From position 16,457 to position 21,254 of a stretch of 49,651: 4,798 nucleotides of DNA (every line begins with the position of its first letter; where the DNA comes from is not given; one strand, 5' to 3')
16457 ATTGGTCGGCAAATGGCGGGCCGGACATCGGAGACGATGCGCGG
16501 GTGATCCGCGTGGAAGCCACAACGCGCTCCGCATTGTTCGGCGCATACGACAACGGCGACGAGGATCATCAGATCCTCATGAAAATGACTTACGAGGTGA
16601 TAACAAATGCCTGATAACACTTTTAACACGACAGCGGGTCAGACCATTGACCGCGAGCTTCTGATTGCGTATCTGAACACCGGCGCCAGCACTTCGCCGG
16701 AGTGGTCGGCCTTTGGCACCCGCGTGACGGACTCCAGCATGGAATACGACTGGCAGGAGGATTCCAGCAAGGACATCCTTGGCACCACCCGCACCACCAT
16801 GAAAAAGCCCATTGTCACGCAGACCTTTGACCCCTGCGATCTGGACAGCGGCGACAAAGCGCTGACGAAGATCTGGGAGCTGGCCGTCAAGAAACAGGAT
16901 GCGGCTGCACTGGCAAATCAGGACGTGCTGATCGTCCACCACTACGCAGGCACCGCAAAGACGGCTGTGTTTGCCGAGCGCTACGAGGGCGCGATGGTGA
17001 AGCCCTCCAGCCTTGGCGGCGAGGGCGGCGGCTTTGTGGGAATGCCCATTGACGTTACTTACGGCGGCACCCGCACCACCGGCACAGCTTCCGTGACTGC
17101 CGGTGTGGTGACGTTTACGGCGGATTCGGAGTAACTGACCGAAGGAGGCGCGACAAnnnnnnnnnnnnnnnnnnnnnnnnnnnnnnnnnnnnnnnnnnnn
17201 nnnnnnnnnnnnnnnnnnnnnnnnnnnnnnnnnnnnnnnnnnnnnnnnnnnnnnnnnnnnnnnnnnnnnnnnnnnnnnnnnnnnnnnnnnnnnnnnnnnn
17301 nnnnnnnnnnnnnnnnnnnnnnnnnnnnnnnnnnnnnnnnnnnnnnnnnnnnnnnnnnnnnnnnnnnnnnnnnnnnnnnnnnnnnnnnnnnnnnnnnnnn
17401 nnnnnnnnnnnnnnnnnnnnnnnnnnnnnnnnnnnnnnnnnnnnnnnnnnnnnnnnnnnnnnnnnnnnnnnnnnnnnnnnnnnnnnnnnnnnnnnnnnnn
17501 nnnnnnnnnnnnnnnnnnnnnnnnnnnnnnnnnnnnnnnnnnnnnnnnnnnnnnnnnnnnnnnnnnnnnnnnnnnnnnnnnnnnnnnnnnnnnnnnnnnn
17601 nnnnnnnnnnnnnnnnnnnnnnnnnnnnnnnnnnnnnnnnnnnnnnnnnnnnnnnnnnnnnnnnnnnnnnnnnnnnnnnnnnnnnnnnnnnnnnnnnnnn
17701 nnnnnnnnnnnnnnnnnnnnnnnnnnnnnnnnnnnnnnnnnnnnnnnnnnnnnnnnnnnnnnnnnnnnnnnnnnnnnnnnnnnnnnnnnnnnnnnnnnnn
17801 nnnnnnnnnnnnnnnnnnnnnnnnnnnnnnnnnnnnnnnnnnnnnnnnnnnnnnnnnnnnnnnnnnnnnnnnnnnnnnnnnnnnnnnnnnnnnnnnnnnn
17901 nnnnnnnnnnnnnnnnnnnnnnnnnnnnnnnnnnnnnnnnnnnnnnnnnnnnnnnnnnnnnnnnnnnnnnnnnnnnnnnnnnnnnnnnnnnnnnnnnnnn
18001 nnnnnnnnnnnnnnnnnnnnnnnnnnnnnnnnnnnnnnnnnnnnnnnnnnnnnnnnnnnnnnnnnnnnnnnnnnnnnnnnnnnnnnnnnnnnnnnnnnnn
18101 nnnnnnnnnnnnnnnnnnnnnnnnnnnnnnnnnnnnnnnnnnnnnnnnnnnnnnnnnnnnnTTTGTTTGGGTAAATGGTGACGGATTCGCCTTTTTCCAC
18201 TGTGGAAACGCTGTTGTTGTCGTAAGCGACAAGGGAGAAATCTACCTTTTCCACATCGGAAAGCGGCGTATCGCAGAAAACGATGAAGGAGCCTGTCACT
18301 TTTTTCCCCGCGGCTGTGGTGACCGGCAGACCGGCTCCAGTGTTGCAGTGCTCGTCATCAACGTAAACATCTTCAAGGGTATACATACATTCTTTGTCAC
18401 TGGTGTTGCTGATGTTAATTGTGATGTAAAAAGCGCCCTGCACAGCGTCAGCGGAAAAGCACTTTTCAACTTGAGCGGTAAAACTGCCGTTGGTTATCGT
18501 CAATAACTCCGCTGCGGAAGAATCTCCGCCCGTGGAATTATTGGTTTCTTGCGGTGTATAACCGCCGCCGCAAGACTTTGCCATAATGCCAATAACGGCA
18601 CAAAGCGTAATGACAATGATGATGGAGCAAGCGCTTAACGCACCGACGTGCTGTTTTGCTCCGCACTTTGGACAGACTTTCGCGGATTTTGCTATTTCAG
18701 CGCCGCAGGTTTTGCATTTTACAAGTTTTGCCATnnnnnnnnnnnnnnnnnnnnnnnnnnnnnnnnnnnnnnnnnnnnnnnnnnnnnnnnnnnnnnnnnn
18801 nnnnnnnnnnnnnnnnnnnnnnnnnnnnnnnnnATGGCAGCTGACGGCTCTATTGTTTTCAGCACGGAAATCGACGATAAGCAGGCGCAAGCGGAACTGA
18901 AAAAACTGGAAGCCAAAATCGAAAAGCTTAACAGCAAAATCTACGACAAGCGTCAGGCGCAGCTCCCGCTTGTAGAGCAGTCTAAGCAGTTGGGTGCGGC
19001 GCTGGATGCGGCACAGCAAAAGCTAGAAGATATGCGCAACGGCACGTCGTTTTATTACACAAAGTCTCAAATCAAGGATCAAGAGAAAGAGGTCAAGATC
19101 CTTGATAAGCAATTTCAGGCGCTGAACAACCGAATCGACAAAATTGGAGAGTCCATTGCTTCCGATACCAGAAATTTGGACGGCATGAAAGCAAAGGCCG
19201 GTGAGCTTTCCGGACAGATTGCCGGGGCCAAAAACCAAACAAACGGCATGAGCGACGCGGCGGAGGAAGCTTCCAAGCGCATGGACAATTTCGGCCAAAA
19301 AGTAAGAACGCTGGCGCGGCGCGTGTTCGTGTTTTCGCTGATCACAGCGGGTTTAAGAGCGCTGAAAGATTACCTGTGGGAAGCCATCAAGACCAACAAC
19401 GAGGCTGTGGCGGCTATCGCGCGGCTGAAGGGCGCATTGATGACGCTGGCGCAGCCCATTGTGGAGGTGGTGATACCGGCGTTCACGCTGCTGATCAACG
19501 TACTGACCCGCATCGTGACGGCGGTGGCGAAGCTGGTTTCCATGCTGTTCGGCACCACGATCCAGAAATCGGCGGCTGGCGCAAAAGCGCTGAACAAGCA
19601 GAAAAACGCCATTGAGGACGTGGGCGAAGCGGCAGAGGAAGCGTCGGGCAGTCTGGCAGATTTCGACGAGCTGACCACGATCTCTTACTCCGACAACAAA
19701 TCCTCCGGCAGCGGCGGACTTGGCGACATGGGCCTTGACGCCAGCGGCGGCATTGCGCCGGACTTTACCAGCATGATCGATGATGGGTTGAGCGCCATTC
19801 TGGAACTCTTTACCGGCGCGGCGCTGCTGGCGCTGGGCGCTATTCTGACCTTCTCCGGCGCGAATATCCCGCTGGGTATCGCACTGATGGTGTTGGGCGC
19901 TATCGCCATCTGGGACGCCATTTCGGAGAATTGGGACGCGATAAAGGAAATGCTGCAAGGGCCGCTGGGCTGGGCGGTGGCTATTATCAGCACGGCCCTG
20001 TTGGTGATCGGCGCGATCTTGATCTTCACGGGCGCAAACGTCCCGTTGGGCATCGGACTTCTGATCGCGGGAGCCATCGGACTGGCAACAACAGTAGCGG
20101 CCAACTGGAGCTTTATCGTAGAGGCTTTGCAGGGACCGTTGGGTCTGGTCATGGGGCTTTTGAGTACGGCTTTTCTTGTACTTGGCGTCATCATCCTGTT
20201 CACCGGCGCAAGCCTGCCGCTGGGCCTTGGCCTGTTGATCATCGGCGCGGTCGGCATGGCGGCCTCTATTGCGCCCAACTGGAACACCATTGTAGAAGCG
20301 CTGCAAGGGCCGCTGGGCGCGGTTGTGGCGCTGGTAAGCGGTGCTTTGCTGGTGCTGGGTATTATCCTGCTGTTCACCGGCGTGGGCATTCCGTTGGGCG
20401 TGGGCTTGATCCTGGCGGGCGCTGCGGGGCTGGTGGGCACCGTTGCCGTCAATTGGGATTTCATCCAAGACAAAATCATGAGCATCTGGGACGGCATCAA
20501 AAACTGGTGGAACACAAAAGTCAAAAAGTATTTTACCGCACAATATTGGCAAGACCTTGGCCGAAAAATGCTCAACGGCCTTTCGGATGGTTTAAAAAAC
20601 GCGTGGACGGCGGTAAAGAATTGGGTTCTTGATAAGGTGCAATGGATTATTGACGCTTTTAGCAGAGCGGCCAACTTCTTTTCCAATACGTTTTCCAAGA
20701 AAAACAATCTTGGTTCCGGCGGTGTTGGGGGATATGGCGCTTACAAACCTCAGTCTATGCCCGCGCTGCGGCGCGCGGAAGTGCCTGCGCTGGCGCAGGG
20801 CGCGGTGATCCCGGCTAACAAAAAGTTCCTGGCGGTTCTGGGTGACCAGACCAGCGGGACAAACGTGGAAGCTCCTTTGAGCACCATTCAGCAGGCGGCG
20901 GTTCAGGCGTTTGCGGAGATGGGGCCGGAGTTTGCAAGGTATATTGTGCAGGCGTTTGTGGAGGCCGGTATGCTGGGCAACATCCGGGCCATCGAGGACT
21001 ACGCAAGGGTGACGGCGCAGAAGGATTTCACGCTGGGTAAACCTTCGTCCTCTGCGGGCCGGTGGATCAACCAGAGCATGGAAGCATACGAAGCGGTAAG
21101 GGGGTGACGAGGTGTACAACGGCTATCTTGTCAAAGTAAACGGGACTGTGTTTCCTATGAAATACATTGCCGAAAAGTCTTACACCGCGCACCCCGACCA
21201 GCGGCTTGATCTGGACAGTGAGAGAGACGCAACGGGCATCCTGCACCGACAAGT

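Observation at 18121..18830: Antisense moron wedged between the tail chaperones and the tape measure, under a palindrome-controlled promoter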

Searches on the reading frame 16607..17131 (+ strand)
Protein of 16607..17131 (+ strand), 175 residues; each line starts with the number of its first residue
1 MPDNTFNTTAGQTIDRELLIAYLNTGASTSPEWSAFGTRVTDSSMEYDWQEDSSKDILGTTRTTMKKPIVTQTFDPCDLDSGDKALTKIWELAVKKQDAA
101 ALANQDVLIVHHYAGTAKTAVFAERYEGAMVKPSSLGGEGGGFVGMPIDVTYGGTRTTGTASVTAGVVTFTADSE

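Call 6: search_protein_families(library=pfam, proteins=[window:16607-17131:+], max_evalue=0.1)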
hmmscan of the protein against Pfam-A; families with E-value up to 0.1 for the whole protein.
window:16607-17131:+ (175 aa): 0 families

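Call 7: search_protein_families(library=phrogs, proteins=[window:16607-17131:+], max_evalue=0.01)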
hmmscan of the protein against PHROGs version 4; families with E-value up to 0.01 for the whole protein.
window:16607-17131:+ (175 aa): 2 families
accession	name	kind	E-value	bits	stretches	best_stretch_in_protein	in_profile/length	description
phrog_3099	-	unknown function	8.6e-32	111.5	1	8-174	2-167/171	-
phrog_16327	-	unknown function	0.0012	19.9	1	51-84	10-40/62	-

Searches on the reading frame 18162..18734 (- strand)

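Call 6: search_protein_families(library=pfam, proteins=[window:18162-18734:-], max_evalue=0.1)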
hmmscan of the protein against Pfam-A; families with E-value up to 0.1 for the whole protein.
window:18162-18734:- (191 aa): 9 families
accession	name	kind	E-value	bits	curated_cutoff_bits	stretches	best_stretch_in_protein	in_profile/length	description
PF13240.11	Zn_Ribbon_1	-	5.6e-07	29.6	25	1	6-27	1-22/23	zinc-ribbon domain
PF13248.11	Zn_ribbon_3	-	1.9e-05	24.4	27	1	5-27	3-25/26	zinc-ribbon domain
PF12773.13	DZR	-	0.00024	21.6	27.3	1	7-33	1-24/45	Double zinc ribbon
PF14446.12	Prok-RING_1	-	0.00078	19.8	29.1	1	5-29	5-31/54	Prokaryotic RING finger family 1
PF10571.15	UPF0547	-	0.013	16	29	1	6-25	2-21/26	Uncharacterised protein family UPF0547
PF21344.3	Zn_ribbon_LysW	-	0.027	14.6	27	0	4-13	21-30/46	Alpha-aminoadipate carrier protein LysW-like, globular domain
PF01155.25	HypA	-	0.058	13.8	28.9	1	5-28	71-96/112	Hydrogenase/urease nickel incorporation, metallochaperone, hypA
PF18912.6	DZR_2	-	0.059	13.7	27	0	6-36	9-39/56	Double zinc ribbon domain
PF17032.10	Zn_ribbon_15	-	0.078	14.2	28.9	1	6-25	54-73/73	zinc-ribbon family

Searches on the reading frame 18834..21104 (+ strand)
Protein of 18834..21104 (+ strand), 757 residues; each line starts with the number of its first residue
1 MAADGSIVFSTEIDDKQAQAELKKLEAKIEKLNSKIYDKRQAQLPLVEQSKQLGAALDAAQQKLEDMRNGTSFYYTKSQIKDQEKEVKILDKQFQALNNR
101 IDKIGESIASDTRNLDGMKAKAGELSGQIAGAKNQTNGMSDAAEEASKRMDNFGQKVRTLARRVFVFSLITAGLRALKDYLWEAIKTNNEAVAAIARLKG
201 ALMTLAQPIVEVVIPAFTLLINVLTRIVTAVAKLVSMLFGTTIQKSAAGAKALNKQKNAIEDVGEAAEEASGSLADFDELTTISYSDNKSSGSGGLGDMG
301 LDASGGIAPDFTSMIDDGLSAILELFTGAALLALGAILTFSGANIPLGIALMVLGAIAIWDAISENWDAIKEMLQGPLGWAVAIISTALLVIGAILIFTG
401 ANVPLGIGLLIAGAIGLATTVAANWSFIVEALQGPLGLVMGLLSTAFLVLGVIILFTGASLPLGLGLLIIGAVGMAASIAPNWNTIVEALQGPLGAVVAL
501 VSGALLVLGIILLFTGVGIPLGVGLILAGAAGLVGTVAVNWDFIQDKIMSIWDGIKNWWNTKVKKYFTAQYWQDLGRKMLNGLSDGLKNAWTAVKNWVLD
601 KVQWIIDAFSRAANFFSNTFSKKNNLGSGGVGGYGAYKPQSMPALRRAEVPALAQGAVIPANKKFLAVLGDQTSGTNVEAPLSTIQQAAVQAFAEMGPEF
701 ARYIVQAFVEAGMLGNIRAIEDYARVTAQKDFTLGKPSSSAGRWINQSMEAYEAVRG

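Call 6: search_protein_families(library=pfam, proteins=[window:18834-21104:+], max_evalue=0.1)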
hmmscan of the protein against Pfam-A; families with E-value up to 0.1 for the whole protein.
window:18834-21104:+ (757 aa): 3 families
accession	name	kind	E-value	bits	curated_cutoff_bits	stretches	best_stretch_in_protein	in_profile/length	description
PF06160.17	EzrA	-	0.013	14.2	39.6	1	12-164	270-430/557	Septation ring formation regulator, EzrA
PF10473.14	CENP-F_leu_zip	-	0.035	14.6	34.5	0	16-114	13-108/140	Leucine-rich repeats of kinetochore protein Cenp-F/LEK1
PF15456.11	Uds1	-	0.047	14.3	28.8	0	85-163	21-104/123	Up-regulated During Septation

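Call 7: search_protein_families(library=phrogs, proteins=[window:18834-21104:+], max_evalue=0.01)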
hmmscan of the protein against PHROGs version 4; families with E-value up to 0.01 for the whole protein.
window:18834-21104:+ (757 aa): 12 families
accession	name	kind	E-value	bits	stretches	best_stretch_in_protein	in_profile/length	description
phrog_1535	-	tail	1.4e-36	127.1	2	138-317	307-517/1152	tail length tape measure protein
phrog_23464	-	unknown function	1.7e-12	47.9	1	601-704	409-506/539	-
phrog_1272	-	tail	2.6e-12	46.3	2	194-622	535-851/1606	tail length tape measure protein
phrog_58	-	tail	2.9e-08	33.5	1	12-722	205-1052/1544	tail length tape measure protein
phrog_37543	-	unknown function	4e-06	26.7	1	135-243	48-155/622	-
phrog_31409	-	tail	3.6e-05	24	1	196-270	249-326/365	tail length tape measure protein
phrog_788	-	tail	0.0003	21.6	1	121-275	138-286/297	tail protein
phrog_1533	-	tail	0.00035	19.2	1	19-179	71-252/1688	tail length tape measure protein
phrog_4200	-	tail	0.0013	18.3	1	496-622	191-321/732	tail length tape measure protein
phrog_13576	-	other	0.0022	19.2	0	10-42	60-92/126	methyltransferase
phrog_1293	-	tail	0.0037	16.1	1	16-161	39-163/1424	tail length tape measure protein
phrog_77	-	DNA, RNA and nucleotide metabolism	0.0043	16.6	1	16-158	654-794/967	SbcC-like subunit of palindrome specific endonuclease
